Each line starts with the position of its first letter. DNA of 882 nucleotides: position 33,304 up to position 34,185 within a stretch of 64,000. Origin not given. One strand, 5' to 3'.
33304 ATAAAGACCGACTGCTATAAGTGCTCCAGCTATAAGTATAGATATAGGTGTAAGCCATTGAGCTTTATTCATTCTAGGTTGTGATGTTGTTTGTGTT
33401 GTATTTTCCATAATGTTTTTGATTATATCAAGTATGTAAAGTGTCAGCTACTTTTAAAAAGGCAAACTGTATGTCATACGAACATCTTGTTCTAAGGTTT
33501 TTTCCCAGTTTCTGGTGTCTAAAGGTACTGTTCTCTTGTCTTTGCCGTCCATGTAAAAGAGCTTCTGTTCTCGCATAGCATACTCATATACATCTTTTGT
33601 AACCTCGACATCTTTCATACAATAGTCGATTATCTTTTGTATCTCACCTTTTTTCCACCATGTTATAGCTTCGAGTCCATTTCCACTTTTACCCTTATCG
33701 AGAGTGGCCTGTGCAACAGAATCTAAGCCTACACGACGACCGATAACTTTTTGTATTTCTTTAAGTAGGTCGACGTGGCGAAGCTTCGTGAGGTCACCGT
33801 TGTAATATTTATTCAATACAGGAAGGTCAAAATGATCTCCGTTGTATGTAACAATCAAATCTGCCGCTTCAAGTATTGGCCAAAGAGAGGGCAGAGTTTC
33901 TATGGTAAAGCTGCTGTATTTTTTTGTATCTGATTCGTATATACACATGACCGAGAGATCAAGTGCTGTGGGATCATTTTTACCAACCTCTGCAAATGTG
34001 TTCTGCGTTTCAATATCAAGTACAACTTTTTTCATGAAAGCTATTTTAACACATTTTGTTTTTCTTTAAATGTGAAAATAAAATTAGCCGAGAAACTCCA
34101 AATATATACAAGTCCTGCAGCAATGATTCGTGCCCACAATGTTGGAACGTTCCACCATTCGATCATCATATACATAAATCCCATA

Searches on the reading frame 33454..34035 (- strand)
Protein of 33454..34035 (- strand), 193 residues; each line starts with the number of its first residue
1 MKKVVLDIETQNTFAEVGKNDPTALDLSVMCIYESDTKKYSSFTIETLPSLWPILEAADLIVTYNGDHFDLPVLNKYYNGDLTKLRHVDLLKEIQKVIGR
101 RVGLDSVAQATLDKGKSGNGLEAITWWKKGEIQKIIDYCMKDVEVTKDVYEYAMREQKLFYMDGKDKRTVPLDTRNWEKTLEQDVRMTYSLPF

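Call 7: search_protein_families(library=pfam, proteins=[window:33454-34035:-])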
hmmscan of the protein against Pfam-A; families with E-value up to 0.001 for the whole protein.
window:33454-34035:- (193 aa): 2 families
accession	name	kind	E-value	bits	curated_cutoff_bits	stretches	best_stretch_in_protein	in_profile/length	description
PF13482.12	RNase_H_2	-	3.1e-13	50.4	22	1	6-153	3-164/165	RNase_H superfamily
PF10108.15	DNA_pol_B_exo2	-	5.6e-10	39.7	24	1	85-150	103-170/213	Predicted 3'-5' exonuclease related to the exonuclease domain of PolB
